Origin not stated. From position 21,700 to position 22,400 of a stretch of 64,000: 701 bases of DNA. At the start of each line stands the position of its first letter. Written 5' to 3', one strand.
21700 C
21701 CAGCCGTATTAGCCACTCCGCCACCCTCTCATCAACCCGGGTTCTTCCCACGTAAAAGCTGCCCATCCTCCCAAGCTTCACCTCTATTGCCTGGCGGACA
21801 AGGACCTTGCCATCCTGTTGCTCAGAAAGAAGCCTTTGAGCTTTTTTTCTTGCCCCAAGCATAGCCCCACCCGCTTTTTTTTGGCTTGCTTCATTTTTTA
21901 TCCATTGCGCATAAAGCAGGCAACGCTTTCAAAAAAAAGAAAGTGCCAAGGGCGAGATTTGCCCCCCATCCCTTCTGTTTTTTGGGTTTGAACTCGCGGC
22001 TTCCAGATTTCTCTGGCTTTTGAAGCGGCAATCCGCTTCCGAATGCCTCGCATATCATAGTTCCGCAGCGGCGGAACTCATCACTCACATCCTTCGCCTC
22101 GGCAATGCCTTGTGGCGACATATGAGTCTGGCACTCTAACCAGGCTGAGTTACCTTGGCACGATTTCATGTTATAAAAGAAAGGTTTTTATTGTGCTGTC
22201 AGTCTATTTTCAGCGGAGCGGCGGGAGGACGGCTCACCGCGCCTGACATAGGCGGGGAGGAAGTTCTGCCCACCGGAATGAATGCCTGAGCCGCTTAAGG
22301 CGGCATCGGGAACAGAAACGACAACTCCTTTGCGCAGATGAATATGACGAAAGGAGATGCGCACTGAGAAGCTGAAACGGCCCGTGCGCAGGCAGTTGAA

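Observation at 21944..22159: tRNA-Met(CAU) split by two introns: 112 nt in the anticodon loop and 29 nt in the T-loop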

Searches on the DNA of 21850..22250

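Call 5: search_rna_families(source=window, start=21850, end=22250, threshold=evalue, max_evalue=10, show_alignments=4)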
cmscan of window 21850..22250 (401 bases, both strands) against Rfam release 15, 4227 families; matches with E-value up to 10: 8.
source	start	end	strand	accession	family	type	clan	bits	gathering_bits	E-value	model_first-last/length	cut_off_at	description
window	21926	21987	+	RF03340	mir-6511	Gene; miRNA;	-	15.3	87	8.7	1-67/67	no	mir-6511 microRNA precursor family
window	22030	22088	-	RF01312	sR9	Gene; snRNA; snoRNA; CD-box;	-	14.5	36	3.8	1-55/55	no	Small nucleolar RNA sR9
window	22053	22087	-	RF01304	sR5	Gene; snRNA; snoRNA; CD-box;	-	13.9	40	0.78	1-53/53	no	Small nucleolar RNA sR5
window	22041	22086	-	RF02802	PyrR204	Gene; snRNA; snoRNA; HACA-box;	-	13.4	71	6.8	1-57/57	no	Pyrobaculum sRNA 204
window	22041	22087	-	RF01309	sR60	Gene; snRNA; snoRNA; CD-box;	CL00132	13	50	2.8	1-55/55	no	Small nucleolar RNA sR60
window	21871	21909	-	RF02476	GlsR7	Gene; snRNA; snoRNA; CD-box;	-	12.4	75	8.3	1-59/59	no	Small nucleolar RNA GlsR7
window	22036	22088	-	RF01139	sR2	Gene; snRNA; snoRNA; CD-box;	-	12.1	42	3.1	1-57/57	no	Small nucleolar RNA sR2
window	21950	21990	+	RF02126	GHRLOS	Gene; lncRNA;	-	11.6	48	2.1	1-70/70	no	Ghrelin opposite strand RNA conserved region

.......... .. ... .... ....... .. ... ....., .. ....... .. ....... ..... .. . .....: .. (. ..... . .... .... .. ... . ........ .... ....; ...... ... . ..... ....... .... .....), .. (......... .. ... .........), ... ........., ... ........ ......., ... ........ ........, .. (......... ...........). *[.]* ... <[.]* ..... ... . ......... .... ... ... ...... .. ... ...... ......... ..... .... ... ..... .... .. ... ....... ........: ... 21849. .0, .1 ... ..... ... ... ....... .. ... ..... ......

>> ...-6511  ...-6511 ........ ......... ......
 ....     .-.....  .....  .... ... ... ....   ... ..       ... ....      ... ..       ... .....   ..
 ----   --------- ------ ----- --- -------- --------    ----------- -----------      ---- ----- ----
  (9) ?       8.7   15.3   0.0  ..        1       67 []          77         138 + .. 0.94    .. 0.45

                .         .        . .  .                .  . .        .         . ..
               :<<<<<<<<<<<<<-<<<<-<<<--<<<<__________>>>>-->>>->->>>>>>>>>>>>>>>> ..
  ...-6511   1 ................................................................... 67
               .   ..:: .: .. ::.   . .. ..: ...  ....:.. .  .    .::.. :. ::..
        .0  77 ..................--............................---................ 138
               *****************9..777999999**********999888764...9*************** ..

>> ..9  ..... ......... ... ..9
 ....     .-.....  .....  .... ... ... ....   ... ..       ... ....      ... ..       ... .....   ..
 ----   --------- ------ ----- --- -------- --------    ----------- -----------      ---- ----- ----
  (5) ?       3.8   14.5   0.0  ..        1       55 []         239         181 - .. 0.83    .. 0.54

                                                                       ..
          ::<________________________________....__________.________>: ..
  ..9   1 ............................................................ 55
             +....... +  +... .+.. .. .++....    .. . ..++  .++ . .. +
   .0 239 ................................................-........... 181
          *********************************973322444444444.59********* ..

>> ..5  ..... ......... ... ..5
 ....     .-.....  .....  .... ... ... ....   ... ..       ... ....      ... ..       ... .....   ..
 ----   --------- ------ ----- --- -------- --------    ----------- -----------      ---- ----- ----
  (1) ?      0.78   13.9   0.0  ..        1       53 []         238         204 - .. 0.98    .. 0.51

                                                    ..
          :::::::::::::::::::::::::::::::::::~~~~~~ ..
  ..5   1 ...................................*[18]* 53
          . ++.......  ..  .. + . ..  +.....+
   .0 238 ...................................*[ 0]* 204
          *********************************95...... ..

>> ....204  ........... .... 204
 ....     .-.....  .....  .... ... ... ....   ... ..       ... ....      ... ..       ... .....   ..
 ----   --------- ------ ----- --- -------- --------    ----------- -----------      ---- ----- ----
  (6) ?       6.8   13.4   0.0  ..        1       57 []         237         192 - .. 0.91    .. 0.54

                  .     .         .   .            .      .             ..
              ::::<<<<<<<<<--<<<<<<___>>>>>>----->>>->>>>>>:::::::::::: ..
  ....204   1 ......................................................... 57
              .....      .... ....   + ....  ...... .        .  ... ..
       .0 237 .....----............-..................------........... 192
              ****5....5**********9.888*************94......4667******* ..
